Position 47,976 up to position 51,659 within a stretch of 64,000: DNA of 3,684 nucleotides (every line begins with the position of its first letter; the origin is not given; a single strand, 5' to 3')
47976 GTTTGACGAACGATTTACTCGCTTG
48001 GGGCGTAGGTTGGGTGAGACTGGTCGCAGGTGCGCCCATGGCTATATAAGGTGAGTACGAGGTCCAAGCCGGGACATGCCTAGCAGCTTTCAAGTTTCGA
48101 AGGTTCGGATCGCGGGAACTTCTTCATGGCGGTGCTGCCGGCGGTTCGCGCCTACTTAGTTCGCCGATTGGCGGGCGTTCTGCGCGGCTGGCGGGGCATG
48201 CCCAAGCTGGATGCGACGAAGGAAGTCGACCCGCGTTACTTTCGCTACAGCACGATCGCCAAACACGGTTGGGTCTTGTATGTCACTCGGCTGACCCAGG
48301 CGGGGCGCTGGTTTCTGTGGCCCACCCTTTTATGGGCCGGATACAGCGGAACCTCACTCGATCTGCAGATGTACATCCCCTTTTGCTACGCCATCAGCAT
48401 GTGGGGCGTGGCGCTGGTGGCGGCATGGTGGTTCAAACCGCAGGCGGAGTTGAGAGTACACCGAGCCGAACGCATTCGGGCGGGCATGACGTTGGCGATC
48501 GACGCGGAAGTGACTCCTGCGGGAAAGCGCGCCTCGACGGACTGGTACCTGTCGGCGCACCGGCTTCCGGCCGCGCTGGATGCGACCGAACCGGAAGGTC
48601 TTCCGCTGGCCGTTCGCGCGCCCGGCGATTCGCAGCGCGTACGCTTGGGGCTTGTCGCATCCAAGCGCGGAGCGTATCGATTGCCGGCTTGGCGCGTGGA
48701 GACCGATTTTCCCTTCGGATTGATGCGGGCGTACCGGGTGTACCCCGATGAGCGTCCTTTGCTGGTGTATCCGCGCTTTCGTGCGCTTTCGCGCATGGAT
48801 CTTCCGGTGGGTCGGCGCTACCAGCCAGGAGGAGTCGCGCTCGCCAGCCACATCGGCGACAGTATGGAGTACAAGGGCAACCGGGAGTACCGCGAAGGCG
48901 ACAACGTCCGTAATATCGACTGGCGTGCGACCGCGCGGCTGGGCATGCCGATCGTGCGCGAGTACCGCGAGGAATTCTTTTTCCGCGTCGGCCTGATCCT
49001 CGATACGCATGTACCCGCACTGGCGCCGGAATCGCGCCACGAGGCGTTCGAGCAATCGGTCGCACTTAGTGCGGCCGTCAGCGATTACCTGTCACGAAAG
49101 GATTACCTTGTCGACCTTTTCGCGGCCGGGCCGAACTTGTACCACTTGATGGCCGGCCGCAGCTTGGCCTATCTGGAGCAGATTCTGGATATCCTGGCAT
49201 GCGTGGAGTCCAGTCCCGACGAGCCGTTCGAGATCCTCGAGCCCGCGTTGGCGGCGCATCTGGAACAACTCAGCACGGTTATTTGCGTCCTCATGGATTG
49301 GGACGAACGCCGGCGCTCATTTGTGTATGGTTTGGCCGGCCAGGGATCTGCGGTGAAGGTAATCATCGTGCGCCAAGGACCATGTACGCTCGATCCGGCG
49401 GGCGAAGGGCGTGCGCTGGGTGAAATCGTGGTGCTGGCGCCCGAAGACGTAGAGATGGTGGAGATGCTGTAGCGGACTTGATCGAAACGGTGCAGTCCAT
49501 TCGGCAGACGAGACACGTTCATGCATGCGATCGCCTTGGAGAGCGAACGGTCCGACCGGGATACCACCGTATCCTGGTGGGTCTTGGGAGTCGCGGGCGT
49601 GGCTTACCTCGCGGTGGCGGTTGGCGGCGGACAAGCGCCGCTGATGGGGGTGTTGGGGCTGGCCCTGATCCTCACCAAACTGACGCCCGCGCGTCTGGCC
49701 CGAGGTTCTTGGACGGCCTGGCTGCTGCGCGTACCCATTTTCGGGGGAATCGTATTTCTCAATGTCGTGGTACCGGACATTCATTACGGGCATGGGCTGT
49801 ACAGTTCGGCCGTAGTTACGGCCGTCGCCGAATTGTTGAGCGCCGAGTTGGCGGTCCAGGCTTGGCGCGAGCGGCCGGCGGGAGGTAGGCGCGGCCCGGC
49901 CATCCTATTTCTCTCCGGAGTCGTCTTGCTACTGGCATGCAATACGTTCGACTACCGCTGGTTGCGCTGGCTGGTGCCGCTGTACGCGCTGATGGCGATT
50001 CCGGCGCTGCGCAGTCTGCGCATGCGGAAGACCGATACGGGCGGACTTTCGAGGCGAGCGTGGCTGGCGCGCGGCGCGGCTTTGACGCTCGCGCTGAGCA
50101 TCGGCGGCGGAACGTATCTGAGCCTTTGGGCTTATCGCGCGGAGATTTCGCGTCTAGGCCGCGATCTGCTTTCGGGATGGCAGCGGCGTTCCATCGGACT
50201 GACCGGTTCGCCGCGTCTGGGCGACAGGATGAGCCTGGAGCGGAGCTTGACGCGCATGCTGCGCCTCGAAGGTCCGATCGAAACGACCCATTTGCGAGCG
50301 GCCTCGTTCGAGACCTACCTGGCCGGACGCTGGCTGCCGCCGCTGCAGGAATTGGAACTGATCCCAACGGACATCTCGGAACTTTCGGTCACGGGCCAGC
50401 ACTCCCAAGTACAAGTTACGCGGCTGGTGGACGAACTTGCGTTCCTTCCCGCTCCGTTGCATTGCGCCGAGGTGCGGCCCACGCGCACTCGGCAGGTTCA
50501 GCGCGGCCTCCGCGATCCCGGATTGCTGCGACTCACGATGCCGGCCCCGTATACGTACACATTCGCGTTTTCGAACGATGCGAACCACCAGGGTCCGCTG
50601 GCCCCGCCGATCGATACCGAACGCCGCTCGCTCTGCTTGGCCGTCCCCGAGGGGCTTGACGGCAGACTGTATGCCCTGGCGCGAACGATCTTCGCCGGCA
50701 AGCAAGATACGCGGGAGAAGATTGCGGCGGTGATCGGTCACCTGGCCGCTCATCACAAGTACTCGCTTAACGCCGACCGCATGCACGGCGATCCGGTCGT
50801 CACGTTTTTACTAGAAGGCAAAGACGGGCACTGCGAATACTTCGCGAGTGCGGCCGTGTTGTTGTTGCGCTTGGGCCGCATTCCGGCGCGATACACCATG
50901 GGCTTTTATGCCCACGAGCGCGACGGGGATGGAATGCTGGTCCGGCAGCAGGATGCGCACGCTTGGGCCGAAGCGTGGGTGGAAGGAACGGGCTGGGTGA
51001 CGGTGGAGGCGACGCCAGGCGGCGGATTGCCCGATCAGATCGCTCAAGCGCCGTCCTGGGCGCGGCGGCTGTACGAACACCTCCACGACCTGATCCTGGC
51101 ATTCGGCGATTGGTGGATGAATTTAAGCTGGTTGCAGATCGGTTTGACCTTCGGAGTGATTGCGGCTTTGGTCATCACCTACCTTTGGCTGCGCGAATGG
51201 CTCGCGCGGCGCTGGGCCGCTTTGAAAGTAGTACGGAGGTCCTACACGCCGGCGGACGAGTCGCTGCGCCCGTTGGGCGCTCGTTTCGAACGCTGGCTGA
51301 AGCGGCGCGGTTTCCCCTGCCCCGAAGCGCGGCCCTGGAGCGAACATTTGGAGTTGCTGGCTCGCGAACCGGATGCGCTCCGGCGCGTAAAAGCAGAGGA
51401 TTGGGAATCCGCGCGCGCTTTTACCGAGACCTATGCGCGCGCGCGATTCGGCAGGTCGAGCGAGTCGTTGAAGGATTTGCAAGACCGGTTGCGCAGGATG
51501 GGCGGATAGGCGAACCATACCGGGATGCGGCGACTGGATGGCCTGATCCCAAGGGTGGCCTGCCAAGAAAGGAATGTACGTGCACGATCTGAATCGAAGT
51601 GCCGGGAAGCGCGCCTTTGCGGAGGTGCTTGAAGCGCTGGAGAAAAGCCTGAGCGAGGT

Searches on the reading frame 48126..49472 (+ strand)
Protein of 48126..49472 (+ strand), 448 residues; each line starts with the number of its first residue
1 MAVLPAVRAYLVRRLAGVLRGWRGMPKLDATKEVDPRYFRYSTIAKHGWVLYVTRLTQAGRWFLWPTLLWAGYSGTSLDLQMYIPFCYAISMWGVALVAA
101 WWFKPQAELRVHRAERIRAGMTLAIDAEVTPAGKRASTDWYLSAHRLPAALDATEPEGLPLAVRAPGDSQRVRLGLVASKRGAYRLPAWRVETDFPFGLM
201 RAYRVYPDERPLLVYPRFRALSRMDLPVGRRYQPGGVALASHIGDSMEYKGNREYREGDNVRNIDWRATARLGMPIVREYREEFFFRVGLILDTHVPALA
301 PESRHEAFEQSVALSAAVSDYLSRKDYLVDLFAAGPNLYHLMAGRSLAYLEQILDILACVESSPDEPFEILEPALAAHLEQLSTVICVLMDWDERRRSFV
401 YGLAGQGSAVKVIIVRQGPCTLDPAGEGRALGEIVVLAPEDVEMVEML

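Call 8: search_protein_families(library=pfam, proteins=[window:48126-49472:+], max_evalue=1)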
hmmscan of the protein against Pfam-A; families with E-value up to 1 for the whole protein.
window:48126-49472:+ (448 aa): 1 family
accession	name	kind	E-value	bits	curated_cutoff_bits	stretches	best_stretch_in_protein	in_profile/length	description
PF01882.25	DUF58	-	5.5e-09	36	23.4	1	253-319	3-69/216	Protein of unknown function DUF58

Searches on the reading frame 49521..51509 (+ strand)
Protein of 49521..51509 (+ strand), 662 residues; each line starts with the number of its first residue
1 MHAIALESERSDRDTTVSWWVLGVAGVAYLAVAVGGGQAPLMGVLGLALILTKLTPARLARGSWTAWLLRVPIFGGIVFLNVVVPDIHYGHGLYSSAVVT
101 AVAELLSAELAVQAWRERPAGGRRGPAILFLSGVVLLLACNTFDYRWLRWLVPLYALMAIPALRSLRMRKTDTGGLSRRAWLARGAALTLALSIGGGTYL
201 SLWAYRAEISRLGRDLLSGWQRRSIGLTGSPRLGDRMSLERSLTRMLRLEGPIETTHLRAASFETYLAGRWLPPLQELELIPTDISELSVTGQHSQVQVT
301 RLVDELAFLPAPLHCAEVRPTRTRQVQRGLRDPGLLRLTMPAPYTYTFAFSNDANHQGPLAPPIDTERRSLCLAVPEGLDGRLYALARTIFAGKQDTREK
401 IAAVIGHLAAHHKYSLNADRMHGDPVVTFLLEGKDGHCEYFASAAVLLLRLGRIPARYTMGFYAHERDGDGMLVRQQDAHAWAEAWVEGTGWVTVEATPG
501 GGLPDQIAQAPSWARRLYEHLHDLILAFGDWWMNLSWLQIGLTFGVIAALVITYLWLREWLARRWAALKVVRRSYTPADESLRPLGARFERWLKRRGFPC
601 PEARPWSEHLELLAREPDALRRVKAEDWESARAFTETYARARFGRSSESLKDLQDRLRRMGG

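Call 8: search_protein_families(library=pfam, proteins=[window:49521-51509:+], max_evalue=1)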
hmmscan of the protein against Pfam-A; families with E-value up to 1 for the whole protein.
window:49521-51509:+ (662 aa): 2 families
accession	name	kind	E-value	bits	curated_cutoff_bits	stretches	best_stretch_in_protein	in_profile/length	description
PF01841.26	Transglut_core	-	6.2e-22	78.4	23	1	385-497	2-108/108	Transglutaminase-like superfamily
PF13559.11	DUF4129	-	2.8e-05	24.6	24.8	1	588-658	4-66/69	Domain of unknown function (DUF4129)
